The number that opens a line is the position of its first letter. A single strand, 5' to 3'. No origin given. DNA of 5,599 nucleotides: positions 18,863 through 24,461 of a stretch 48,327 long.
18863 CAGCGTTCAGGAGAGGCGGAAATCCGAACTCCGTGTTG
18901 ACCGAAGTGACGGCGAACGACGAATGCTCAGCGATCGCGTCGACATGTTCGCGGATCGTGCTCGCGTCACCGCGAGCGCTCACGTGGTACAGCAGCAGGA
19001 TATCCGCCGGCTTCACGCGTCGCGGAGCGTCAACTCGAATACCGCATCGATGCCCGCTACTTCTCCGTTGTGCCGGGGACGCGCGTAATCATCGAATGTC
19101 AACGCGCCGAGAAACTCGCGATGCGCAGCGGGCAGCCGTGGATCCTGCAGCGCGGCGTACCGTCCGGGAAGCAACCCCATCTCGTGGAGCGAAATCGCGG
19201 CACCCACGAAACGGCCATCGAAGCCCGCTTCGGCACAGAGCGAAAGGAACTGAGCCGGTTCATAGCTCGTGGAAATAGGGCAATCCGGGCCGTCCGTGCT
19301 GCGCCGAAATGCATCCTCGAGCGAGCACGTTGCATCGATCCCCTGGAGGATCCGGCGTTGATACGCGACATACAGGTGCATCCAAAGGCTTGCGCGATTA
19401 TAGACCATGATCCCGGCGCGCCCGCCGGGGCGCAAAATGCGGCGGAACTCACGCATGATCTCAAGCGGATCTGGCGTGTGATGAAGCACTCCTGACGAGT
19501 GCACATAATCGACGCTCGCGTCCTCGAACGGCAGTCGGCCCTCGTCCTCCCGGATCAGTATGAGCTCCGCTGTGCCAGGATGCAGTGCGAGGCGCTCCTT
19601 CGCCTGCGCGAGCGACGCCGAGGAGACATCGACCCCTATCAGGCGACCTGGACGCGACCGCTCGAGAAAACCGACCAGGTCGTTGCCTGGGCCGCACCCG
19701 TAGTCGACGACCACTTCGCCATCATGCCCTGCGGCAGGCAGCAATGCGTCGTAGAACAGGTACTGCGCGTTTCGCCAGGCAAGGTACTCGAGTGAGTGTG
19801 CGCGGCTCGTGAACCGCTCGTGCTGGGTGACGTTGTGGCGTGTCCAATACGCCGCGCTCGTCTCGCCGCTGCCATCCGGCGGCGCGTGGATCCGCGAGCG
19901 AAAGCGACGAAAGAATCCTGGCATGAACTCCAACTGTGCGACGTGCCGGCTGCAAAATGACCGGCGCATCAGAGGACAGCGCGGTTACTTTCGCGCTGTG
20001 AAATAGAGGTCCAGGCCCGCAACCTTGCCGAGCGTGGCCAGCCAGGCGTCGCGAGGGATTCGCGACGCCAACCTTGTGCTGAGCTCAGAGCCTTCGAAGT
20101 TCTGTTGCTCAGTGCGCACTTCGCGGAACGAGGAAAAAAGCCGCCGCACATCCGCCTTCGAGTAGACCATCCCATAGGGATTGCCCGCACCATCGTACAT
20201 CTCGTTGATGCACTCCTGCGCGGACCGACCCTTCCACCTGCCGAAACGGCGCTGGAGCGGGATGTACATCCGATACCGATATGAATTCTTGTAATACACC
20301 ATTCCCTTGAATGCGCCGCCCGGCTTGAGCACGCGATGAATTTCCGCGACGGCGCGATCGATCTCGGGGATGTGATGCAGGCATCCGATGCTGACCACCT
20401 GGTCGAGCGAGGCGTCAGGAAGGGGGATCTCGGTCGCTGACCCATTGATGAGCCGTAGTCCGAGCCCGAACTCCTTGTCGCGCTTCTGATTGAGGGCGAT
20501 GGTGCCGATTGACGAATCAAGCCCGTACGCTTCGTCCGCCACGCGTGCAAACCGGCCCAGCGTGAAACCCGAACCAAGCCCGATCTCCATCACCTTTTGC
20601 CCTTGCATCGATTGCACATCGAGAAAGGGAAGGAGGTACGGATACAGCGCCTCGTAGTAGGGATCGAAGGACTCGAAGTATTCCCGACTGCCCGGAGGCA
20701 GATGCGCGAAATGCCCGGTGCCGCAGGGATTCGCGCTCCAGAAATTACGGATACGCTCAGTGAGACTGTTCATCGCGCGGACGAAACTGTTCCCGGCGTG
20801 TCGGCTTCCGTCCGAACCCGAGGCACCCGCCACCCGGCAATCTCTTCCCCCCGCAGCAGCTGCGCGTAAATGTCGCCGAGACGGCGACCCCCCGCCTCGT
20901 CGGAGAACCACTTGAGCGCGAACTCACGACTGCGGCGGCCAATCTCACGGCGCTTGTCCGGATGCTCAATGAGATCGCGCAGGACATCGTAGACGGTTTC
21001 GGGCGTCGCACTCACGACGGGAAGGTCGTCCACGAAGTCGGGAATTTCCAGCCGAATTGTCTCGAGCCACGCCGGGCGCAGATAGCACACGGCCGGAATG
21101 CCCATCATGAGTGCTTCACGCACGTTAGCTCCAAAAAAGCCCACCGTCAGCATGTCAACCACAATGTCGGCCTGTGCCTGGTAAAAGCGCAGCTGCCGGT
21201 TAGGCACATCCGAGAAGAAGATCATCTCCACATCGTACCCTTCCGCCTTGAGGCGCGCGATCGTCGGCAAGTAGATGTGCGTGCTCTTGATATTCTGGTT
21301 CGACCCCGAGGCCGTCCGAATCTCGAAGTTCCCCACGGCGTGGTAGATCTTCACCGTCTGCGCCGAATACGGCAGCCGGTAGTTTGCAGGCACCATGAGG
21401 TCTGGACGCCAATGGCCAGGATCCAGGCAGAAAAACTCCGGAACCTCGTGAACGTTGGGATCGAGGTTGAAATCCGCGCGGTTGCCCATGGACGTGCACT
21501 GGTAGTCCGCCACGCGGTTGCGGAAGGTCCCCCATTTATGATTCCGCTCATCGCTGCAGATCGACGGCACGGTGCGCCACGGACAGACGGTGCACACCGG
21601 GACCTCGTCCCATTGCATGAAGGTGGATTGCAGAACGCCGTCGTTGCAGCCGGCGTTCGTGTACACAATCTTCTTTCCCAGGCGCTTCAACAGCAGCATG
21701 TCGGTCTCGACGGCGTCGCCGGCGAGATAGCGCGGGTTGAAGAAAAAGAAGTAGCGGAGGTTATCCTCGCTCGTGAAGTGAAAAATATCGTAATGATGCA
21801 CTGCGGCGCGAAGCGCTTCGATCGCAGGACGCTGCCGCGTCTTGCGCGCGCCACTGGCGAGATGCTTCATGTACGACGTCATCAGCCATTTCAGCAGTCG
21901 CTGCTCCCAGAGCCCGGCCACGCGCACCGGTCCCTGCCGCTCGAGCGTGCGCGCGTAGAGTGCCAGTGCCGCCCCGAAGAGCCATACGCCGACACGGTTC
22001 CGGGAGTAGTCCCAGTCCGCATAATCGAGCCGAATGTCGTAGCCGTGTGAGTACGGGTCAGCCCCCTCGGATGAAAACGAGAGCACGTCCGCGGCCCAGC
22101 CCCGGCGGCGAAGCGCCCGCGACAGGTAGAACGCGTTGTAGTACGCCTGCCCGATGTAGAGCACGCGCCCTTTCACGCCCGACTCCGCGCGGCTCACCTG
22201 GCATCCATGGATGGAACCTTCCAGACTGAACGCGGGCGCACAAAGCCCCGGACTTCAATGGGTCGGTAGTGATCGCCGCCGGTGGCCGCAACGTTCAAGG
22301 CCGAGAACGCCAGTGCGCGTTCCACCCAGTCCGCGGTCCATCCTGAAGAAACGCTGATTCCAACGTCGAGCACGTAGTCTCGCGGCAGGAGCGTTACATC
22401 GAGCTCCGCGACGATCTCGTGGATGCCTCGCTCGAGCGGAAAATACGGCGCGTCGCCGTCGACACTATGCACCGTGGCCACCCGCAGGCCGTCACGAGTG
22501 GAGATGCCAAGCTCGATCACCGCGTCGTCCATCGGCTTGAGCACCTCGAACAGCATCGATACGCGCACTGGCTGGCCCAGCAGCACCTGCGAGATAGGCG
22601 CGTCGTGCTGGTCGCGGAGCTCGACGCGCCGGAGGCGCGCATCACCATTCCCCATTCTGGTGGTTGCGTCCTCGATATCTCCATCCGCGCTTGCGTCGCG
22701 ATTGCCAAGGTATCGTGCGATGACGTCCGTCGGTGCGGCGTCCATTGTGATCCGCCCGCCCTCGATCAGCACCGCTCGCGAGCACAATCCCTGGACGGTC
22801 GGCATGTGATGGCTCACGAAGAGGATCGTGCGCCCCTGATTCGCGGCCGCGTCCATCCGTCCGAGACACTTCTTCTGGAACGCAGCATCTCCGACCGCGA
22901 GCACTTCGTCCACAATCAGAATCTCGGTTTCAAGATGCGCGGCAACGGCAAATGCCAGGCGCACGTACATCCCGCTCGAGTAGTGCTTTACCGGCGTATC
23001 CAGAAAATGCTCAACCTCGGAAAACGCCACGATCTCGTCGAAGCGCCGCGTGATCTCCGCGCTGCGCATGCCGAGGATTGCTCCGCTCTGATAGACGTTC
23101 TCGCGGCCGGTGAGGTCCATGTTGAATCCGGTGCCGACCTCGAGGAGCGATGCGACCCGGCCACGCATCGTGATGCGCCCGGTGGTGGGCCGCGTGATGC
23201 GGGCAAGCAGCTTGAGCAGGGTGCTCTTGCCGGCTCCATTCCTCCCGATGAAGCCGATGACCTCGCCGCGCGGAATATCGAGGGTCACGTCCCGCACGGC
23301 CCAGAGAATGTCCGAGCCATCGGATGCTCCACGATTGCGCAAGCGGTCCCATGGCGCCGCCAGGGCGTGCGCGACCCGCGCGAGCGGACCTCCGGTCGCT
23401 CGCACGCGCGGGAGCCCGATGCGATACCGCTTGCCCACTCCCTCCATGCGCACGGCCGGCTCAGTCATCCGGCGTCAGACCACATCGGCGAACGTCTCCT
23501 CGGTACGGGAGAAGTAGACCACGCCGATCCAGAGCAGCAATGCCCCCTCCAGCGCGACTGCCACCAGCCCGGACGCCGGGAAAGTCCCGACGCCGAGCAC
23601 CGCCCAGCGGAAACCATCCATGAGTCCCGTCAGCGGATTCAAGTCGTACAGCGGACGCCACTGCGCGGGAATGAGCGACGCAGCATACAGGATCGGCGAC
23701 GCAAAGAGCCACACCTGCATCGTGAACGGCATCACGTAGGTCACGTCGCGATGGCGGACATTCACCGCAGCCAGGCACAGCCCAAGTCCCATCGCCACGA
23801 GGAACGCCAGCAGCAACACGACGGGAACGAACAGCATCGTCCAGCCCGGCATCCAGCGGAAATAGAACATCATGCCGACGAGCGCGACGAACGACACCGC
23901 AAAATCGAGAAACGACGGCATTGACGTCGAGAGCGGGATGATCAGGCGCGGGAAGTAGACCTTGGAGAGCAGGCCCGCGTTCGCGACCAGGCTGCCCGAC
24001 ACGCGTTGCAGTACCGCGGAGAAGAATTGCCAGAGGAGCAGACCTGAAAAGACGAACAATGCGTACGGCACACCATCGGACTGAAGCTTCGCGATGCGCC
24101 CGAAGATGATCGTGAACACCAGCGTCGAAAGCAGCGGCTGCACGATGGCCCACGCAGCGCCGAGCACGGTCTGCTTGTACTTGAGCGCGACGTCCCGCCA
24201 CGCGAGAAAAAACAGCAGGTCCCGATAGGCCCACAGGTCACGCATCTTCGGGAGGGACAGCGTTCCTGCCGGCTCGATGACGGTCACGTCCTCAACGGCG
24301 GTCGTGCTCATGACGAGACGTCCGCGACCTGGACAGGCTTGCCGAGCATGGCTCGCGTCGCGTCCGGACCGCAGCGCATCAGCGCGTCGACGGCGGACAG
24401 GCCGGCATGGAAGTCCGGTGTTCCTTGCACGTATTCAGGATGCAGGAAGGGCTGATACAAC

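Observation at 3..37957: Five divergent AsnB-type glutamine amidotransferases in one glycan locus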

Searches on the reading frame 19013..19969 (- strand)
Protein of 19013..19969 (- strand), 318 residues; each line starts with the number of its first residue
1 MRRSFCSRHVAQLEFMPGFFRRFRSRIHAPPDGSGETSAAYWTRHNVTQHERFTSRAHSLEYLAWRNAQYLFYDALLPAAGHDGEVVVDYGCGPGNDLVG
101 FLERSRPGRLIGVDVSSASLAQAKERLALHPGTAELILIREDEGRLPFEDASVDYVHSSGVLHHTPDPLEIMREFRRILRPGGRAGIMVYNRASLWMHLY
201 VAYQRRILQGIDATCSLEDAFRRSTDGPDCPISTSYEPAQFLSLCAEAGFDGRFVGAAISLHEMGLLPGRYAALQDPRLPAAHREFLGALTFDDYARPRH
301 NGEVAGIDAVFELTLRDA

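Call 4: search_protein_families(library=pfam, proteins=[window:19013-19969:-])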
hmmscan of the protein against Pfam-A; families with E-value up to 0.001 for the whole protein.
window:19013-19969:- (318 aa): 8 families
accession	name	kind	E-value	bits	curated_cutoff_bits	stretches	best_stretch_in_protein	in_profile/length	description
PF08241.18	Methyltransf_11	-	1.4e-19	71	21.2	1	88-184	1-92/95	Methyltransferase domain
PF13649.12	Methyltransf_25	-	5.7e-19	69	27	1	87-183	1-97/97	Methyltransferase domain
PF13847.12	Methyltransf_31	-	5.4e-18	65.5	27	1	82-185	2-107/145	Methyltransferase domain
PF08242.18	Methyltransf_12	-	1.1e-17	64.9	30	1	89-184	2-97/98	Methyltransferase domain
PF13489.12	Methyltransf_23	-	3.8e-15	56.4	27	1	66-202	3-124/164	Methyltransferase domain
PF01209.24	Ubie_methyltran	-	3.6e-10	40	20.1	1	81-204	45-167/233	ubiE/COQ5 methyltransferase family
PF03291.22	mRNA_G-N7_MeTrfase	-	0.00013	21.7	26.6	1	41-127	18-104/315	mRNA (guanine-N(7))-methyltransferase domain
PF08003.17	Methyltransf_9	-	0.00054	19.5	23.8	1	83-184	115-214/315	Protein of unknown function (DUF1698)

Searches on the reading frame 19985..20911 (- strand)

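Call 4: search_protein_families(library=pfam, proteins=[window:19985-20911:-])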
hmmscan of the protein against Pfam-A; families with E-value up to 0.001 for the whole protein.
window:19985-20911:- (308 aa): 6 families
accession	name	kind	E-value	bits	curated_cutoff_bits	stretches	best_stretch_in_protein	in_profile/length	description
PF08241.18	Methyltransf_11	-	2.5e-20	73.3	21.2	1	109-201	2-93/95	Methyltransferase domain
PF13649.12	Methyltransf_25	-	7.9e-18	65.4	27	1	107-199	1-97/97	Methyltransferase domain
PF08242.18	Methyltransf_12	-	9.7e-11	42.7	30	1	108-200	1-97/98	Methyltransferase domain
PF13847.12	Methyltransf_31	-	5.7e-10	39.5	27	1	104-201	4-107/145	Methyltransferase domain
PF13489.12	Methyltransf_23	-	1.6e-07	31.6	27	1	102-235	21-142/164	Methyltransferase domain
PF01209.24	Ubie_methyltran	-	4.2e-07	30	20.1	1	102-204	46-152/233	ubiE/COQ5 methyltransferase family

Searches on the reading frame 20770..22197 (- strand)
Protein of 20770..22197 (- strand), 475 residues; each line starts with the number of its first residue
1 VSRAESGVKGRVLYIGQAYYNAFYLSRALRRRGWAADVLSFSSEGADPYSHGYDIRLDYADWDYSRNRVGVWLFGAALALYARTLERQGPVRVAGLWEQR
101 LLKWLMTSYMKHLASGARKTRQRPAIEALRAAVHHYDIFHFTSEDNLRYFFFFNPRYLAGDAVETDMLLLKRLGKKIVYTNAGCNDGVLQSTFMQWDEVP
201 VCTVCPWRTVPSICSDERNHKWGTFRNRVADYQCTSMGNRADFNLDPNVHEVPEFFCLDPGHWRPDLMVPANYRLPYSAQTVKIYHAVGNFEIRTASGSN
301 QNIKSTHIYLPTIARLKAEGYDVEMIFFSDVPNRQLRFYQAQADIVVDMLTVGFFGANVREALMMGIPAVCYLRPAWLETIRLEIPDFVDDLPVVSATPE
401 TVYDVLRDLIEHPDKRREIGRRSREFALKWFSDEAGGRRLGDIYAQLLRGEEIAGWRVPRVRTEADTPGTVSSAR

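Call 4: search_protein_families(library=pfam, proteins=[window:20770-22197:-])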
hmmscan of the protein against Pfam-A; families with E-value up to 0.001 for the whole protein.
window:20770-22197:- (475 aa): 1 family
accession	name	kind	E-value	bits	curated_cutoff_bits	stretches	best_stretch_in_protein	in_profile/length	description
PF00534.26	Glycos_transf_1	-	0.00019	21.5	26.4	1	317-425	67-171/172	Glycosyl transferases group 1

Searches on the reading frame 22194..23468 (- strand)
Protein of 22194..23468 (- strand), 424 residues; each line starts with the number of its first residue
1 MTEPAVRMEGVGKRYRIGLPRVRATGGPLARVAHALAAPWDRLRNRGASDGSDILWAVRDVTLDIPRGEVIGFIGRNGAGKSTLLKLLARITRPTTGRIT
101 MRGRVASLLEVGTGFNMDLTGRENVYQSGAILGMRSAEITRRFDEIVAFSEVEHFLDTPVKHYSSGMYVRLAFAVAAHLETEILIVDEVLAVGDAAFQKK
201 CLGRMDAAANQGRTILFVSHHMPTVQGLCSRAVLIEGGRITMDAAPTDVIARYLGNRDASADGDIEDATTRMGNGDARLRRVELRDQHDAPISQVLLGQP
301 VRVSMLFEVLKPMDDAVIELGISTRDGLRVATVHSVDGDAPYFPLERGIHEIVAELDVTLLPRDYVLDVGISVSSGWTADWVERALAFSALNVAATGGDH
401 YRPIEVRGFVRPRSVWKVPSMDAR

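Call 4: search_protein_families(library=pfam, proteins=[window:22194-23468:-])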
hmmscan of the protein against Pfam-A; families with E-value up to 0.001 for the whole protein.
window:22194-23468:- (424 aa): 3 families
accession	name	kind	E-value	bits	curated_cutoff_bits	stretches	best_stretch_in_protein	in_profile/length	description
PF00005.33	ABC_tran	-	1.1e-21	78.3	25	1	59-189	2-135/137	ABC transporter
PF14524.12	Wzt_C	-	1.2e-13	51.7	30.4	1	270-391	3-130/143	Wzt C-terminal domain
PF13304.12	AAA_21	-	0.00011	22.9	27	0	71-91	2-22/304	AAA domain, putative AbiEii toxin, Type IV TA system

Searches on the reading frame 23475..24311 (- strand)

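Call 4: search_protein_families(library=pfam, proteins=[window:23475-24311:-])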
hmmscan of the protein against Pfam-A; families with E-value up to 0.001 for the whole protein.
window:23475-24311:- (278 aa): 1 family
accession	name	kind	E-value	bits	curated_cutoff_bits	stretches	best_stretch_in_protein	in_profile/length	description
PF01061.29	ABC2_membrane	-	2.3e-23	83.3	26.9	1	33-237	3-209/211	ABC-2 type transporter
